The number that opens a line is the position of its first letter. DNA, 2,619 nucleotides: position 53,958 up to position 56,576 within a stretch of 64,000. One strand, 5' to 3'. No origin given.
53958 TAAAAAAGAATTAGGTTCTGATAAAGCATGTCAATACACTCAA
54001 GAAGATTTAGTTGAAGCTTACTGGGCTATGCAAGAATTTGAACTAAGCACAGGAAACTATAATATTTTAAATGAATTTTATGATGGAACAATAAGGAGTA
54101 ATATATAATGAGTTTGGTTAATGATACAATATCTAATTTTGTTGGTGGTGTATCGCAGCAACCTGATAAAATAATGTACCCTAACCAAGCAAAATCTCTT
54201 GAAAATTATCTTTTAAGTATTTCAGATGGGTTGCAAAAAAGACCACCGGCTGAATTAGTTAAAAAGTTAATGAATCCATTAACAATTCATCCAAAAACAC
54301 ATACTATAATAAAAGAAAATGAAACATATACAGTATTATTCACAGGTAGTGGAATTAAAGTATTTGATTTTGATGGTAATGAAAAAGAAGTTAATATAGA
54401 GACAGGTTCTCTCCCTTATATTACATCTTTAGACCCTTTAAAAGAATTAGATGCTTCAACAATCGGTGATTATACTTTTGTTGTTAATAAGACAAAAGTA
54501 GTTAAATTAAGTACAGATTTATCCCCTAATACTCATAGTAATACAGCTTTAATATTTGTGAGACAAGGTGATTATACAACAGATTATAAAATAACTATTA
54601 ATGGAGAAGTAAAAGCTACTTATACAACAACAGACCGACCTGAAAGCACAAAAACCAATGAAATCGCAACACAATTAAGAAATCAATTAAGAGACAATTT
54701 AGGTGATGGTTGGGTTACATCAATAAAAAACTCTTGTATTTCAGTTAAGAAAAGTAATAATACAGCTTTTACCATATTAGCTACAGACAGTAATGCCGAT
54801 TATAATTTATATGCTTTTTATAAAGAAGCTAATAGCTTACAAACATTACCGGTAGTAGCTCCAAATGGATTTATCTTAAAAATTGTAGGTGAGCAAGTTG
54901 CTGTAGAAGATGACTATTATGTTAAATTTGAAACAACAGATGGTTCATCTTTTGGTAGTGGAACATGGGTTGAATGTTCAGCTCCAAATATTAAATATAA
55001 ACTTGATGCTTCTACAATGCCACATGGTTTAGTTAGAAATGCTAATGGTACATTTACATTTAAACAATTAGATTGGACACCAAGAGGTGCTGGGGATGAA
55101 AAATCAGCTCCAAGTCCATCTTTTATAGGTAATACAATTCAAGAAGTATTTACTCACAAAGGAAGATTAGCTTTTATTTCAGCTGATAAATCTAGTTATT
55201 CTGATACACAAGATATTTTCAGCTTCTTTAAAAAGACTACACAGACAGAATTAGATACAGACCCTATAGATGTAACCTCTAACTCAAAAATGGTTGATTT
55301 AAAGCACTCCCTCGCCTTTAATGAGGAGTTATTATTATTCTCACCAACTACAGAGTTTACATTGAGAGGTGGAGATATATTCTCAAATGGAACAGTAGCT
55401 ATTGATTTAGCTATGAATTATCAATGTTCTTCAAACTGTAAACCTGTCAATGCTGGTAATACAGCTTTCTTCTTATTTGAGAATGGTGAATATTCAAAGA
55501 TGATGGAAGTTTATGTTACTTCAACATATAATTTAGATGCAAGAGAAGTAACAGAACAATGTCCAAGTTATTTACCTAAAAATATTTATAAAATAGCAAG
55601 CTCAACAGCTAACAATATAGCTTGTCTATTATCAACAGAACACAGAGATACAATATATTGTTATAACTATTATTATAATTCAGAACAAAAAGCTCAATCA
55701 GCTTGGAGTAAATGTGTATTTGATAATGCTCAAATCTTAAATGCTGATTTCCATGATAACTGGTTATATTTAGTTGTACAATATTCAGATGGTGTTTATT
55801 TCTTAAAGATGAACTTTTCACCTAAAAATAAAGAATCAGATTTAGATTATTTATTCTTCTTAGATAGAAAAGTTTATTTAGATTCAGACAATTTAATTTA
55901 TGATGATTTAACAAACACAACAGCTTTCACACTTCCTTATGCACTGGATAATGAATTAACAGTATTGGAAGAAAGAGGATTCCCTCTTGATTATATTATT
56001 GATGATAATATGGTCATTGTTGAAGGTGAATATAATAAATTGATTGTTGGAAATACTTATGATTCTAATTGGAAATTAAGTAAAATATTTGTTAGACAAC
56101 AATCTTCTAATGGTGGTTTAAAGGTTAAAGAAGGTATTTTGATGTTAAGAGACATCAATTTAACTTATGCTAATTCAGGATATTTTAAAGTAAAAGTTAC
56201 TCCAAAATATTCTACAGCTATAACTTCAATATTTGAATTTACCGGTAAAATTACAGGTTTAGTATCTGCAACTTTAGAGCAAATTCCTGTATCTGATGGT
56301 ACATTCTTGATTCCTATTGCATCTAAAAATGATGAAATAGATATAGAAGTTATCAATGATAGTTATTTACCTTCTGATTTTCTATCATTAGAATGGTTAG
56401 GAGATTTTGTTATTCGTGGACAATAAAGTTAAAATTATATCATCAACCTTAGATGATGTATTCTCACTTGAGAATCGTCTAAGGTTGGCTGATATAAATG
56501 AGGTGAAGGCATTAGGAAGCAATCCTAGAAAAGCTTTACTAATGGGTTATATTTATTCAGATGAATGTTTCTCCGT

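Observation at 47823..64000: T7-type (Autographiviridae-like) structural cassette sitting as a prophage next to a tRNA half-site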

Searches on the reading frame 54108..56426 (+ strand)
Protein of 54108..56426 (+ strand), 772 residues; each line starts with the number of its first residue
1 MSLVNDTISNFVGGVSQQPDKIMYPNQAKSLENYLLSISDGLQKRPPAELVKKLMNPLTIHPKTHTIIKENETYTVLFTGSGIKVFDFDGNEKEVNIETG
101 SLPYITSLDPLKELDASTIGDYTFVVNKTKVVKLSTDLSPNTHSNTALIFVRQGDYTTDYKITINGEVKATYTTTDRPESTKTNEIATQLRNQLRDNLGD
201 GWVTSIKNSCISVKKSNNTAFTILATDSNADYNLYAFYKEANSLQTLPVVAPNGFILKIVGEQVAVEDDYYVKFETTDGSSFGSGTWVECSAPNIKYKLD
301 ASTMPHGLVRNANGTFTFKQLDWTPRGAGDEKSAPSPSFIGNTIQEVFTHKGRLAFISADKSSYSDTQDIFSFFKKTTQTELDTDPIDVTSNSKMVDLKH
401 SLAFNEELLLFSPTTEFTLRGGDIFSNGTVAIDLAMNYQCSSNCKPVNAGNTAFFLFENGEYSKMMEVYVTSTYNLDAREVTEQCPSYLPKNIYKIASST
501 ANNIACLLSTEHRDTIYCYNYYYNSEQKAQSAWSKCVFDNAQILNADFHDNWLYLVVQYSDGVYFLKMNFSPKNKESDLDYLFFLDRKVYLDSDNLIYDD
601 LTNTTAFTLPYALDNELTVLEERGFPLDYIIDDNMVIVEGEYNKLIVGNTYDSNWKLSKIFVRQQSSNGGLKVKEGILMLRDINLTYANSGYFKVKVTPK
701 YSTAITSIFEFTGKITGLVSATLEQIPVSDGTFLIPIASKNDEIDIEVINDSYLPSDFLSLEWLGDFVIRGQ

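Call 8: search_protein_families(library=pfam, proteins=[window:54108-56426:+], max_evalue=0.01)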
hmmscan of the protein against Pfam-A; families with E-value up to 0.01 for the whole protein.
window:54108-56426:+ (772 aa): 1 family
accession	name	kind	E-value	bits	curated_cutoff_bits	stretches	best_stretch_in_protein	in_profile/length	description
PF25675.1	Phage_nozzle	-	2.2e-216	721.2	27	1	1-771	1-791/794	Bacteriophage nozzle protein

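Call 9: search_protein_families(library=phrogs, proteins=[window:54108-56426:+], max_evalue=0.01)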
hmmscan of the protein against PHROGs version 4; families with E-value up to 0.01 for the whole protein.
window:54108-56426:+ (772 aa): 1 family
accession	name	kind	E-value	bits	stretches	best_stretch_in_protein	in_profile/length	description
phrog_457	-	tail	8.1e-194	647.4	1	1-771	1-790/793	tail protein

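Call 14: search_dna_similar(query=window:54108-56426:+, collection=phages, mode=protein, max_rows=25)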
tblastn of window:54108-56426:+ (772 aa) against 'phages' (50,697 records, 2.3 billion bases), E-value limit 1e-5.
Records with a match: 2648; places in all: 2661; records where one place covers at least 80% of the query: 2033.
Best place of each record, by identity: <60% 2648.
By first word of the organism name: Klebsiella 701; Escherichia 364; Pseudomonas 329; Acinetobacter 167; Vibrio 125; Salmonella 108; Yersinia 92; Pectobacterium 80; Ralstonia 46; Aeromonas 45; and 72 more.
By host as written in the record: Klebsiella pneumoniae 376; - 375; Escherichia coli 125; Acinetobacter baumannii 60; Pseudomonas putida KT2440 and Paw85 53; Pseudomonas aeruginosa 44; Yersinia pestis 38; Pectobacterium atrosepticum DSM18077 33; and 669 more.
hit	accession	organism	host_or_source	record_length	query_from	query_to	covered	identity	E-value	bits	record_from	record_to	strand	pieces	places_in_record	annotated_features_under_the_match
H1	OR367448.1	Ralstonia phage BOESR1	Ralstonia pseudosolanacearum (NCPPB ...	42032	1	772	100%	38.1%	2e-145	478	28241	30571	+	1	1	tail protein | internal virion protein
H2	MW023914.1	Rhizobium phage vB_RleA_TRX32-1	Rhizobium leguminosarum TRX32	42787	2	772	100%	36.8%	1e-156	510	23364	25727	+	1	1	hypothetical protein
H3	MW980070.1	Rhizobium phage RHEph21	Rhizobium gallicum sv. phaseoli R72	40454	2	772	100%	36.6%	1e-153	501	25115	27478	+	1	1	tail tubular protein B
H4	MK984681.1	Bordetella phage vB_BbrP_BB8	Bordetella bronchiseptica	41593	1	772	100%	36.2%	3e-144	474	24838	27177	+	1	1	tail tubular protein B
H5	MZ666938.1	Desulfovibrio phage ProddE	Desulfovibrio desulfuricans strain ...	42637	3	772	100%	36.3%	5e-137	453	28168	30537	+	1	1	tail tubular protein B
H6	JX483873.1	Rhizobium phage RHEph01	Rhizobium etli Brasil5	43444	2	772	100%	36.1%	1e-152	498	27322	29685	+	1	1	putative tail tubular protein B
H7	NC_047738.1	Rhizobium phage RHEph01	Rhizobium etli Brasil5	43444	2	772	100%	36.1%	1e-152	498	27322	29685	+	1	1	tail protein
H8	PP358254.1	Ralstonia phage PY04L1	Ralstonia solanacearum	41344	1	772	100%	35.7%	3e-134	445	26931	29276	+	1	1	tail tubular protein | hypothetical protein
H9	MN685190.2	Ralstonia phage vRsoP-WM2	environmental water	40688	1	772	100%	35.7%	4e-134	445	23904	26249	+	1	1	non-contractile tail tubular protein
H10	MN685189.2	Ralstonia phage vRsoP-WF2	environmental water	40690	1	772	100%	35.7%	4e-134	445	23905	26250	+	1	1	non-contractile tail tubular protein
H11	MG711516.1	Ralstonia phage RsoP1EGY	Ralstonia solanacearum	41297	1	772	100%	35.7%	4e-134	445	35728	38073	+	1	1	tail protein | hypothetical protein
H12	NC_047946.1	Ralstonia phage RsoP1EGY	Ralstonia solanacearum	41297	1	772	100%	35.7%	4e-134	445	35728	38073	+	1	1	tail protein | internal virion protein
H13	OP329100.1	Pseudomonas phage LUZ100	Pseudomonas aeruginosa PaLo41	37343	1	772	100%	35.7%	3e-146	480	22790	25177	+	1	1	tail tubular protein B | putative scaffold protein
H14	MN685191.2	Ralstonia phage vRsoP-WR2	environmental water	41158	1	772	100%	35.6%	1e-133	444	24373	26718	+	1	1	non-contractile tail tubular protein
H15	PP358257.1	Ralstonia phage PY065YO380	Ralstonia solanacearum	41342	1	772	100%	35.6%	2e-133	443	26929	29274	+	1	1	tail tubular protein | hypothetical protein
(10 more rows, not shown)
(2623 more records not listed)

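Call 18: find_encoding_contigs(protein=window:54108-56426:+, flank=10000, max_places=10)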
Protein window:54108-56426:+ (772 aa): no gene with exactly this product is on record in the collection.

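Call 20: find_related_loci(query=window:54108-56426:+, collection=viral_contigs, flank=10000)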
Query window:54108-56426:+ (772 aa) in viral_contigs; peptide patterns used: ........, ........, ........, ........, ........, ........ (x = any residue, [..] = any of these).
370 stretches matched a pattern; 351 encode a relative of the query (tblastn E <= 1e-3); the best 80 are kept; 80 distinct loci.
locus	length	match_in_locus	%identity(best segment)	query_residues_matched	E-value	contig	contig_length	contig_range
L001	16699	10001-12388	34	3-772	6e-131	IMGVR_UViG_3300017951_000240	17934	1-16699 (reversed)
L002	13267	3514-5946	31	1-763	6e-108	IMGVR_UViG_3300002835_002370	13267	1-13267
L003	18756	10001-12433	31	1-763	6e-108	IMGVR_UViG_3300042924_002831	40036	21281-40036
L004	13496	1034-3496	31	1-763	1e-105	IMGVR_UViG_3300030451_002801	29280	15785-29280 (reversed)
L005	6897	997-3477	32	1-763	2e-104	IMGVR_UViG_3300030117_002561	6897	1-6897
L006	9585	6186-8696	32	1-763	4e-104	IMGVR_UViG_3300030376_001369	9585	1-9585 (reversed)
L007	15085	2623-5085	31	1-763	4e-102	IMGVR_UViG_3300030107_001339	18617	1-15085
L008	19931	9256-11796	30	1-763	8e-102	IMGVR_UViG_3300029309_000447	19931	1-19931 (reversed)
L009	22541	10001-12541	30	1-763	9e-102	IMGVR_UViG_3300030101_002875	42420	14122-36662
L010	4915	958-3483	30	1-763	2e-102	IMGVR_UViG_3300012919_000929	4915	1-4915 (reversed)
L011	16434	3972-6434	31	1-763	1e-101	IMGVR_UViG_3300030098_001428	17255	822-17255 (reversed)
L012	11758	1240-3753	31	1-763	1e-101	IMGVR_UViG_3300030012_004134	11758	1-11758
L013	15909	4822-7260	31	1-763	5e-100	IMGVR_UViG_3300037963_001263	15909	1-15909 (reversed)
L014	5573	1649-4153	30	1-763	4e-100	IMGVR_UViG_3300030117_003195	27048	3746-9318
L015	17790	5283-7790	31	1-763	2e-98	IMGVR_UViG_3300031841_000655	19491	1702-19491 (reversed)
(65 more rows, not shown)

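Call 21: find_homologous_proteins(query=window:54108-56426:+, max_evalue=1e-30)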
Query window:54108-56426:+ (772 aa): 1299 proteins with E <= 1e-30 among 8000 candidates; the best 120 are listed.
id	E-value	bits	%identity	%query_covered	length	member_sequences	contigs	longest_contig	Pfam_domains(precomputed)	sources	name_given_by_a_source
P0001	0.0e+0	1747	100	100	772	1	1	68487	PF25675.2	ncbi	-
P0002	0.0e+0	1339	78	87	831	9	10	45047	PF25675.2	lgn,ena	-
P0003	0.0e+0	1278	81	87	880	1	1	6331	PF25675.2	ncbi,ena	-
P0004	0.0e+0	1168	66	100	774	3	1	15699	PF25675.2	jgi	jgi:hypothetical protein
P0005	0.0e+0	1154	65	100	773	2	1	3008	PF25675.2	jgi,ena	jgi:hypothetical protein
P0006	0.0e+0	1131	65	100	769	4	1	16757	PF25675.2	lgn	-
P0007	0.0e+0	1129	64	100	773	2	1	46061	PF25675.2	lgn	-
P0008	0.0e+0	1127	65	100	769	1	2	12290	PF25675.2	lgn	-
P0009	0.0e+0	1126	65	100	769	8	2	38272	PF25675.2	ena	-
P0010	0.0e+0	1119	64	100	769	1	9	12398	PF25675.2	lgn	-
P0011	0.0e+0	1118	64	100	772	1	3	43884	PF25675.2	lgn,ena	-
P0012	0.0e+0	1117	64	100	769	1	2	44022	PF25675.2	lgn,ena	-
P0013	0.0e+0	1115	65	100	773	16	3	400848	PF25675.2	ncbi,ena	-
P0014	0.0e+0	1115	64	100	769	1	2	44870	PF25675.2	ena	-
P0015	0.0e+0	1113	65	100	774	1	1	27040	PF25675.2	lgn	-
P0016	0.0e+0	1111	64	100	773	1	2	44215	PF25675.2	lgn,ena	-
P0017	0.0e+0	1109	57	100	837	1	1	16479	PF25675.2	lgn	-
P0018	0.0e+0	1109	64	100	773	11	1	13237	PF25675.2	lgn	-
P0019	0.0e+0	1108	64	100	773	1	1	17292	PF25675.2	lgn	-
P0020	0.0e+0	1106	64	100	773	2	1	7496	PF25675.2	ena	-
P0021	0.0e+0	1104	64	100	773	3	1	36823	PF25675.2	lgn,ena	-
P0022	0.0e+0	1103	64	100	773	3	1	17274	PF25675.2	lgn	-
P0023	0.0e+0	1102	64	100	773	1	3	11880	PF25675.2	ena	-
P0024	0.0e+0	1101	64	100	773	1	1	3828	PF25675.2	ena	-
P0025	0.0e+0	1101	64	88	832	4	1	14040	PF25675.2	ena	-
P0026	0.0e+0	1100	63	100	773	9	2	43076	PF25675.2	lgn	-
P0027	0.0e+0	1098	64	100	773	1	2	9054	PF25675.2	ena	-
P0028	0.0e+0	1090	63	100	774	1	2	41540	PF25675.2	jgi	-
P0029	0.0e+0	1087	63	100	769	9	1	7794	PF25675.2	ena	-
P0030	0.0e+0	1083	63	100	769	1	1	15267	PF25675.2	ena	-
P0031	0.0e+0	1083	63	100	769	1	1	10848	PF25675.2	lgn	-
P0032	0.0e+0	1082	63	100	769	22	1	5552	PF25675.2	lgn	-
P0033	0.0e+0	1081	63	88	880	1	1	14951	PF25675.2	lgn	-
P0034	0.0e+0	1081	63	100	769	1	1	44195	PF25675.2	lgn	-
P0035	0.0e+0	1080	63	100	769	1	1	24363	PF25675.2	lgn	-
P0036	0.0e+0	1079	63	100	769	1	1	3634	PF25675.2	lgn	-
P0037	0.0e+0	1079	62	100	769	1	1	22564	PF25675.2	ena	-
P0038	0.0e+0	1078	62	100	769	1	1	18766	PF25675.2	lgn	-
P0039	0.0e+0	1077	61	88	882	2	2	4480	PF25675.2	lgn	-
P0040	0.0e+0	1077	63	100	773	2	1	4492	PF25675.2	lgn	-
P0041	0.0e+0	1077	62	100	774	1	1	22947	PF25675.2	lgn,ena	-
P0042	0.0e+0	1075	62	100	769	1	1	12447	PF25675.2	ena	-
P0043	0.0e+0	1074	61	100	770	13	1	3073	PF25675.2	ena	-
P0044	0.0e+0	1071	62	100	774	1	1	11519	PF25675.2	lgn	-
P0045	0.0e+0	1069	63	100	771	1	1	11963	PF25675.2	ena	-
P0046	0.0e+0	1068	61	100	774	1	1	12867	PF25675.2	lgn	-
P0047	0.0e+0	1067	63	100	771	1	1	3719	PF25675.2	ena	-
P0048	0.0e+0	1067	61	100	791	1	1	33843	PF25675.2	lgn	-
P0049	0.0e+0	1066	62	89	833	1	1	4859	PF25675.2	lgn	-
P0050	0.0e+0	1063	61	100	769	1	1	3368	PF25675.2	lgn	-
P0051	0.0e+0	1060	62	100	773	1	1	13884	PF25675.2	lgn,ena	-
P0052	0.0e+0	1057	60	100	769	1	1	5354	PF25675.2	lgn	-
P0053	0.0e+0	1056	61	88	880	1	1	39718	PF25675.2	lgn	-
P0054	0.0e+0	1056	62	100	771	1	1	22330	PF25675.2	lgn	-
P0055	0.0e+0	1056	62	100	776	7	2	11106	PF25675.2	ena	-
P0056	0.0e+0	1051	61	89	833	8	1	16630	PF25675.2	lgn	-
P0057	0.0e+0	1049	62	100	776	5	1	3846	PF25675.2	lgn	-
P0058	0.0e+0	1047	60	100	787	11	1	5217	PF25675.2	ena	-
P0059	0.0e+0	1043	60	100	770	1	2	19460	PF25675.2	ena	-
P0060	0.0e+0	1035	61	100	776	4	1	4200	PF25675.2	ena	-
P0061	0.0e+0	1033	60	100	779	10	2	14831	PF25675.2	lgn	-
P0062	0.0e+0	1030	62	88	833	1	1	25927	PF25675.2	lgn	-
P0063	0.0e+0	1029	59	100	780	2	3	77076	PF25675.2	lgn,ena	-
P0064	0.0e+0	1026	60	100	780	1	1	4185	PF25675.2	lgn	-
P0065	0.0e+0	1023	60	100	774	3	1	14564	PF25675.2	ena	-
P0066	0.0e+0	1021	59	100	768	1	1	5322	PF25675.2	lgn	-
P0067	0.0e+0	1019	60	100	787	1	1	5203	PF25675.2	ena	-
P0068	0.0e+0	1013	59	100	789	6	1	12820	PF25675.2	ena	-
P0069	0.0e+0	1012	60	100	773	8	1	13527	PF25675.2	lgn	-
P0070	4.0e-297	1006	59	100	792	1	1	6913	PF25675.2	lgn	-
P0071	1.7e-296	1003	58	89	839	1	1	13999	PF25675.2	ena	-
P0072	1.6e-295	1000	59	100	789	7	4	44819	PF25675.2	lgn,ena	-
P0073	5.0e-294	995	59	100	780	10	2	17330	PF25675.2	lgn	-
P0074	3.4e-293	993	58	87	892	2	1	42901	PF25675.2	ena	-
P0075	1.0e-290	984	58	100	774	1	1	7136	PF25675.2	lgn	-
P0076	1.5e-290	984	59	87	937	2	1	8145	PF25675.2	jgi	jgi:hypothetical protein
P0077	2.3e-290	983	58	100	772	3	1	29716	PF25675.2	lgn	-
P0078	1.6e-289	980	55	100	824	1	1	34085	PF25675.2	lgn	-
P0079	2.7e-288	976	58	90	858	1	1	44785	PF25675.2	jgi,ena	-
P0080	2.9e-287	973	58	91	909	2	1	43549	PF25675.2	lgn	-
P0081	2.4e-286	970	58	100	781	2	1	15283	PF25675.2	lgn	-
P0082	2.7e-286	970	56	100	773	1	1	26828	PF25675.2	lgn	-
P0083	5.7e-286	969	57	100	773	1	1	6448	PF25675.2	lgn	-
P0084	7.7e-283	958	55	100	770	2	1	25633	PF25675.2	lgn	-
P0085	8.0e-283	958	56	100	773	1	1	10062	PF25675.2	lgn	-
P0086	3.0e-282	956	54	100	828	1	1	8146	PF25675.2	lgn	-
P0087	7.3e-282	955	56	100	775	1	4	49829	PF25675.2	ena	-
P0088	5.5e-280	949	55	100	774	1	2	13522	PF25675.2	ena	-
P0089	1.6e-278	944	57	100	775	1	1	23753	PF25675.2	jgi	jgi:hypothetical protein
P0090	3.6e-278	943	55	100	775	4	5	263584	PF25675.2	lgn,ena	-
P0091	6.2e-278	942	56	99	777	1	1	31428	PF25675.2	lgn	-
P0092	6.8e-276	935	54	100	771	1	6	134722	PF25675.2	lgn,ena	-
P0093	1.5e-272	924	55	100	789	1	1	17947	PF25675.2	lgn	-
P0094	9.2e-271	918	53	100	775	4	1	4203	PF25675.2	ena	-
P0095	9.3e-270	915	56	100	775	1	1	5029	PF25675.2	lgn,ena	-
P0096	1.9e-269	914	53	100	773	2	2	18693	PF25675.2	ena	-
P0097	1.1e-268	912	53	100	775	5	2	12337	PF25675.2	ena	-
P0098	2.2e-268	911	55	87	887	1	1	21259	PF25675.2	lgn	-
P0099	1.3e-267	908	51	100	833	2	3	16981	PF25675.2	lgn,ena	-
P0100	4.5e-267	906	53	100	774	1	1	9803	PF25675.2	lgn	-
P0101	3.4e-266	903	55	100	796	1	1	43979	PF25675.2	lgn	-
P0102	3.7e-266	903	52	100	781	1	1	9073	PF25675.2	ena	-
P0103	2.1e-264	897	55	100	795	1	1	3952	PF25675.2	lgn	-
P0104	4.5e-262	890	53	100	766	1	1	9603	PF25675.2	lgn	-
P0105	8.7e-262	889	53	100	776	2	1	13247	PF25675.2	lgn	-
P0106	1.5e-261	888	53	100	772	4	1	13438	PF25675.2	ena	-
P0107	4.9e-261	886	53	100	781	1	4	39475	PF25675.2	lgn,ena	-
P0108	8.7e-261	885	52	100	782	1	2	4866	PF25675.2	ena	-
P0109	1.1e-259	882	48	100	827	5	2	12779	PF25675.2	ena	-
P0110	1.9e-259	881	52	87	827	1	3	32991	PF25675.2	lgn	-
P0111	6.0e-259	879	52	100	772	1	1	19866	PF25675.2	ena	-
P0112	6.7e-259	879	53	100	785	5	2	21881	PF25675.2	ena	-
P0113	8.8e-259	879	52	100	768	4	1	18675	PF25675.2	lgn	-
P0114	3.5e-258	877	52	100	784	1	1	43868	PF25675.2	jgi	jgi:hypothetical protein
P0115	4.8e-258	876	52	100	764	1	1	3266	PF25675.2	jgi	jgi:hypothetical protein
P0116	1.5e-256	871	51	100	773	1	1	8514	PF25675.2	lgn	-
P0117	4.2e-254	863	52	100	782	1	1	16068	PF25675.2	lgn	-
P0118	9.3e-254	862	52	100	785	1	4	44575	PF25675.2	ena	-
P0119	1.6e-253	861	53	89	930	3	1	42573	PF25675.2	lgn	-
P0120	1.8e-253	861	53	100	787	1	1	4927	PF25675.2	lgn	-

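Call 22: find_encoding_contigs(protein=P0001, flank=10000, max_places=3)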
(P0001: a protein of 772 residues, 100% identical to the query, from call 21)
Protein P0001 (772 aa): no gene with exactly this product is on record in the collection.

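Call 23: find_encoding_contigs(protein=P0013, flank=10000, max_places=4)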
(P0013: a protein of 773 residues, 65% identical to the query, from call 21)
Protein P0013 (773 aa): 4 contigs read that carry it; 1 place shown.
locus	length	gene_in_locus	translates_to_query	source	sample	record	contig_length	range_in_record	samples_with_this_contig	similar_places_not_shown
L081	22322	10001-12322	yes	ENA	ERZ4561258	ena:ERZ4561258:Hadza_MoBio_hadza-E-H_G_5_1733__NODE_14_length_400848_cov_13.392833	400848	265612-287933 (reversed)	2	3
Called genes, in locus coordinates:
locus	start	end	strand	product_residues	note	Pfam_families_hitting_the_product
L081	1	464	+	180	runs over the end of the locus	PF02525:Flavodoxin_2, PF03358:FMN_red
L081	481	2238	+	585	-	PF13292:DXP_synthase_N, PF00456:Transketolase_N (weak), PF13292:DXP_synthase_N (weak), PF02779:Transket_pyr, PF02780:Transketolase_C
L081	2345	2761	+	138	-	PF00376:MerR, PF12728:HTH_17 (weak), PF13411:MerR_1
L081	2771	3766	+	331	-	PF04055:Radical_SAM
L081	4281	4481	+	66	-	-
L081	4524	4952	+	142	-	-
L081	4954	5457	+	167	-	-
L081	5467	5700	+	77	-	-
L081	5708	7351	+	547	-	PF12236:Head-tail_con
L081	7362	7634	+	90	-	-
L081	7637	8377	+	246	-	PF05396:Phage_T7_Capsid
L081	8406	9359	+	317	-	PF05065:Phage_capsid, PF19821:Phage_capsid_2 (weak), PF21703:Gp10A-like, PF25209:Phage_capsid_4 (weak)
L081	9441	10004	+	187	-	PF17212:Tube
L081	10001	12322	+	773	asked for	PF25675:Phage_nozzle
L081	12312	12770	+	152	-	-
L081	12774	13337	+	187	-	PF24072:T7_gp14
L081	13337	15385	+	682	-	PF01551:Peptidase_M23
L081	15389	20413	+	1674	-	-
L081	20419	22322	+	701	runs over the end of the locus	PF03906:Phage_T7_tail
